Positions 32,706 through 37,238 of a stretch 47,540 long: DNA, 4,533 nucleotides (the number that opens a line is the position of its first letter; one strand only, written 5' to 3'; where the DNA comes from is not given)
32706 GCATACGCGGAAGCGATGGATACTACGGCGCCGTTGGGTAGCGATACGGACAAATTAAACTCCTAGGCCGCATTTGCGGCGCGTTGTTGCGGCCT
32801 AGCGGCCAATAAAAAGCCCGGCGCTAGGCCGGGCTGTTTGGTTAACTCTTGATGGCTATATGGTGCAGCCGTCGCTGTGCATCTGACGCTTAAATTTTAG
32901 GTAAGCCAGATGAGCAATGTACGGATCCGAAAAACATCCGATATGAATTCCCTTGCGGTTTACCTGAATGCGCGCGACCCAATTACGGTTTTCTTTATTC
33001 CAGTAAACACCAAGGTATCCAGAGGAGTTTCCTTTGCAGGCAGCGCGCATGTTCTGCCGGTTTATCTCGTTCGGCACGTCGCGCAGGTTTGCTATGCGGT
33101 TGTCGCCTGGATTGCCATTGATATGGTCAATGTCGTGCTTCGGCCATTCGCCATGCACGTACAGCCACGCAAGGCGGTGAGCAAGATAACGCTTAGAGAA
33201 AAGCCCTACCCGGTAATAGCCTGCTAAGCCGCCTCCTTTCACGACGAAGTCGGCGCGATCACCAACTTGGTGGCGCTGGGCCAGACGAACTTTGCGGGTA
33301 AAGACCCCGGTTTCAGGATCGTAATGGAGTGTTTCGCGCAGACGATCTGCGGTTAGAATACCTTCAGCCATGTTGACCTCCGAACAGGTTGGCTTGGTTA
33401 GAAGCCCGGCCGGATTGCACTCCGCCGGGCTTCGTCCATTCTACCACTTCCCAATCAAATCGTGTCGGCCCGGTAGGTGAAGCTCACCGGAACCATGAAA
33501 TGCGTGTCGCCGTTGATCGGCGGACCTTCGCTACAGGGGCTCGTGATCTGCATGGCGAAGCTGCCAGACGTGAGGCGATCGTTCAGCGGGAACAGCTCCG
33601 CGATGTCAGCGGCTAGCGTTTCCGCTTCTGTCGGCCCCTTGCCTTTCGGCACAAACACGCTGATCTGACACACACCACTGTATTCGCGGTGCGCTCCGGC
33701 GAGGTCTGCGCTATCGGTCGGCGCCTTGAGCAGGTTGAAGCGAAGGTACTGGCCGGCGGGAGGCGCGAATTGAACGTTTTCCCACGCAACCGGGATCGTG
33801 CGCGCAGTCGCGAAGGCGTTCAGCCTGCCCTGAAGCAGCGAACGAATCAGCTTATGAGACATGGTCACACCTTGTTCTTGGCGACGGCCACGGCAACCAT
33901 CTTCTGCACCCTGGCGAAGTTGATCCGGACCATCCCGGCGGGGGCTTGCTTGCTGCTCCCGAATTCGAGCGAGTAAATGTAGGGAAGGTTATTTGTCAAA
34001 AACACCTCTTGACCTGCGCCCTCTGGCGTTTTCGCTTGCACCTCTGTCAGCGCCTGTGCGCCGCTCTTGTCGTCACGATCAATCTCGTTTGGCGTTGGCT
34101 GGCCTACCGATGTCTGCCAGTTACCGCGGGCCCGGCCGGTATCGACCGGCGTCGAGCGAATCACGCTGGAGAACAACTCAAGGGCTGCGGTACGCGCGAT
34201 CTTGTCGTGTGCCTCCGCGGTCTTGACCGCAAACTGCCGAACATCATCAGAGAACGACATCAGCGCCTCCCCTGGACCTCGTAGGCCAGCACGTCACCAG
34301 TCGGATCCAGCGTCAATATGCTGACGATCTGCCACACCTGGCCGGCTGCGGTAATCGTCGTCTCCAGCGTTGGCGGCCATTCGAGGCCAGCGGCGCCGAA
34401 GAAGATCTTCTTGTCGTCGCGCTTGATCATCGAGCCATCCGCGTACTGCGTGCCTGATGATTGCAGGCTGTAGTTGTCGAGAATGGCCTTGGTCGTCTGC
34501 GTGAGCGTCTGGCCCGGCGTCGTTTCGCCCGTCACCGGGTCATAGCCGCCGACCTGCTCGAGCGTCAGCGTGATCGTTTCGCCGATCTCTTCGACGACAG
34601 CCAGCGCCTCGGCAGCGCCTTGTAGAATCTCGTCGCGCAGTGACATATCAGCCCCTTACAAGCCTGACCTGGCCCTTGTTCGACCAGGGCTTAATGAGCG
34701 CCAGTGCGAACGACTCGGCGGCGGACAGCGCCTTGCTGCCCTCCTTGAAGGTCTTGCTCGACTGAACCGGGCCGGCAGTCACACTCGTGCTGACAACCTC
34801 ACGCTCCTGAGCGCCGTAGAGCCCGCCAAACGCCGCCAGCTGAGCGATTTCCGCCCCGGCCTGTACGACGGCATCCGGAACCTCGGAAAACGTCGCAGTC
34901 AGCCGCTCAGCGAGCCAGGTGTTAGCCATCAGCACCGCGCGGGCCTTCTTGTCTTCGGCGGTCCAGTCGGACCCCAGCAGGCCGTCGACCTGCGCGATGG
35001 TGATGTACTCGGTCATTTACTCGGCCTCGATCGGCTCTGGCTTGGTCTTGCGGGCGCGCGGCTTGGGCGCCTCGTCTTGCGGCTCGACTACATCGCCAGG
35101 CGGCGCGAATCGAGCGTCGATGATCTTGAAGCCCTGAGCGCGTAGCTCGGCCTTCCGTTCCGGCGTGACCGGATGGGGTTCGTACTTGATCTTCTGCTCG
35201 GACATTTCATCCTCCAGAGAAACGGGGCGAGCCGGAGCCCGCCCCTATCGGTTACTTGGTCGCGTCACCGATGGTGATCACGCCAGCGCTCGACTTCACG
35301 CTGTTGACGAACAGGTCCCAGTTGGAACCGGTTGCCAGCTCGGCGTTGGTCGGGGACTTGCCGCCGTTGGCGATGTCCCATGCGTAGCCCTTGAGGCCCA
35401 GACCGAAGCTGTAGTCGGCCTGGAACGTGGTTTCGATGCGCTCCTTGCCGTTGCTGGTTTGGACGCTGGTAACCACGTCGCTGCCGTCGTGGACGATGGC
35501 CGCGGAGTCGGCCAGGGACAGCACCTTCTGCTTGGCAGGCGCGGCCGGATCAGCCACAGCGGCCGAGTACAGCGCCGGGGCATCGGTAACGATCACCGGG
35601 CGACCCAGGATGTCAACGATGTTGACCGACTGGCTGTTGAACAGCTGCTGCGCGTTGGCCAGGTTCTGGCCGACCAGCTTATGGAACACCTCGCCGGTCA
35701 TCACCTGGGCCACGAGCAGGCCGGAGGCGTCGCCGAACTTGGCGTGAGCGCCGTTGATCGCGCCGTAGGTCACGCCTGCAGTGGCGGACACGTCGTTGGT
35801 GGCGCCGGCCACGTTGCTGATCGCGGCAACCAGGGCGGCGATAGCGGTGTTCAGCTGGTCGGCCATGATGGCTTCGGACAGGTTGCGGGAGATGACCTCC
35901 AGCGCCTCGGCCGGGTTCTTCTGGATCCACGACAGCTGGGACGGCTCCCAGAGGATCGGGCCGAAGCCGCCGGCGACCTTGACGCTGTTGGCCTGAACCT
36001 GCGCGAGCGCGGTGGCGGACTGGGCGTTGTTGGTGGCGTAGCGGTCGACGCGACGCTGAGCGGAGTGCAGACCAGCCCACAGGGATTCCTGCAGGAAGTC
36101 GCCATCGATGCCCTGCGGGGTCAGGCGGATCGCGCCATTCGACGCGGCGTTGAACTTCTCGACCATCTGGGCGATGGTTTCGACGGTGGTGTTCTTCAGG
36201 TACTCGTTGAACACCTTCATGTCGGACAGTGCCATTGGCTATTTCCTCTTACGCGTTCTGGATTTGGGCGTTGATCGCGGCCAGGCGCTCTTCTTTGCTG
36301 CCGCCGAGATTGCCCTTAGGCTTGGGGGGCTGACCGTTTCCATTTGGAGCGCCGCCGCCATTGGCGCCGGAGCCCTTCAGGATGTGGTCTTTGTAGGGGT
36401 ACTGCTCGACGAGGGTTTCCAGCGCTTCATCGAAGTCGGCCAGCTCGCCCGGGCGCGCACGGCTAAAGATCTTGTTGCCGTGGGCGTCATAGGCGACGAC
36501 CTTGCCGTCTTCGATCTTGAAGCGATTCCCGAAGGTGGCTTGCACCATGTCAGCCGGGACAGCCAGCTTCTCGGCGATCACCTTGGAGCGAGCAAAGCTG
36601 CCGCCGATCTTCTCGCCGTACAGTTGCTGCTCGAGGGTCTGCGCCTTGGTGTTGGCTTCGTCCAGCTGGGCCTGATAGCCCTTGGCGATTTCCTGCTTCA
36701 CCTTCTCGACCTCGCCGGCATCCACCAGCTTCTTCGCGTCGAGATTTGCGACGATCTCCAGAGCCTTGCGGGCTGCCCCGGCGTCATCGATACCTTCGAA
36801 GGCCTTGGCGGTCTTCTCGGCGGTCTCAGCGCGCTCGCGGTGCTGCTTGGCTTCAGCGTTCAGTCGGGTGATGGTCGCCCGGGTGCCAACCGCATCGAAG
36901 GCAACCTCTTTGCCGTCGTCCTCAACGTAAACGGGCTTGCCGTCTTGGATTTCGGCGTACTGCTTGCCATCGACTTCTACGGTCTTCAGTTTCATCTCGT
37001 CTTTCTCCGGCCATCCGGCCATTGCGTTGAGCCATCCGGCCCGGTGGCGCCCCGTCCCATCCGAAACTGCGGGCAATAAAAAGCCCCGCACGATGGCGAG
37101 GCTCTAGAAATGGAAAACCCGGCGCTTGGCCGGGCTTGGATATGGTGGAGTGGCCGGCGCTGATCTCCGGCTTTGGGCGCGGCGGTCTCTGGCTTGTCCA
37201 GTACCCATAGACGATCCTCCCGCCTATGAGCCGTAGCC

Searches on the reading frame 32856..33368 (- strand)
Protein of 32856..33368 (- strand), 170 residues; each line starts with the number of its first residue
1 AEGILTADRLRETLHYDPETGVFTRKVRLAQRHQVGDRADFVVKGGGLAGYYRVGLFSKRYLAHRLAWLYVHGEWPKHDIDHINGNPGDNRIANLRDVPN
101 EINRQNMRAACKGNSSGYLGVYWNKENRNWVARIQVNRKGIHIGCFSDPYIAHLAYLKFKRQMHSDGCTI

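Call 79: search_protein_families(library=pfam, proteins=[window:32856-33368:-], max_evalue=0.001)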
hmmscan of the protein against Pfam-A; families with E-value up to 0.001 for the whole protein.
window:32856-33368:- (170 aa): 2 families
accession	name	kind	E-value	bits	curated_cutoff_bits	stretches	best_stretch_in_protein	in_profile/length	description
PF13392.12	HNH_3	-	3.8e-16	58.9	24.8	1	61-104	1-45/46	HNH endonuclease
PF00847.26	AP2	-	0.00038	21.1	33.3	0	117-164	2-52/54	AP2 domain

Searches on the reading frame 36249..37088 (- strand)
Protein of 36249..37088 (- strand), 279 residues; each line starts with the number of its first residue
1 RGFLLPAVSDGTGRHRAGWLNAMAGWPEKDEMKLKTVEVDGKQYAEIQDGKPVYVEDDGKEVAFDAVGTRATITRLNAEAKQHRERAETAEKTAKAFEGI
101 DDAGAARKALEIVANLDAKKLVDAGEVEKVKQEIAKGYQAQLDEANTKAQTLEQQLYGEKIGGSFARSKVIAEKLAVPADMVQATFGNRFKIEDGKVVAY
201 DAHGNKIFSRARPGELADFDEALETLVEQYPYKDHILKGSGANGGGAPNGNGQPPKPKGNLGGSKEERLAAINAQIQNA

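Call 45: search_protein_families(library=pfam, proteins=[window:36249-37088:-], max_evalue=0.001)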
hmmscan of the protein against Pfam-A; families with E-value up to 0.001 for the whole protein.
window:36249-37088:- (279 aa): 2 families
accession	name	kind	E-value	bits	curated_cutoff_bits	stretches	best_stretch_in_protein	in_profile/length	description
PF20356.3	DUF6651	-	6.4e-50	168.9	27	1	144-249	1-106/113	Family of unknown function (DUF6651)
PF06810.17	Phage_scaffold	-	0.00029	21.3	35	1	112-256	19-164/170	Phage capsid assembly scaffolding protein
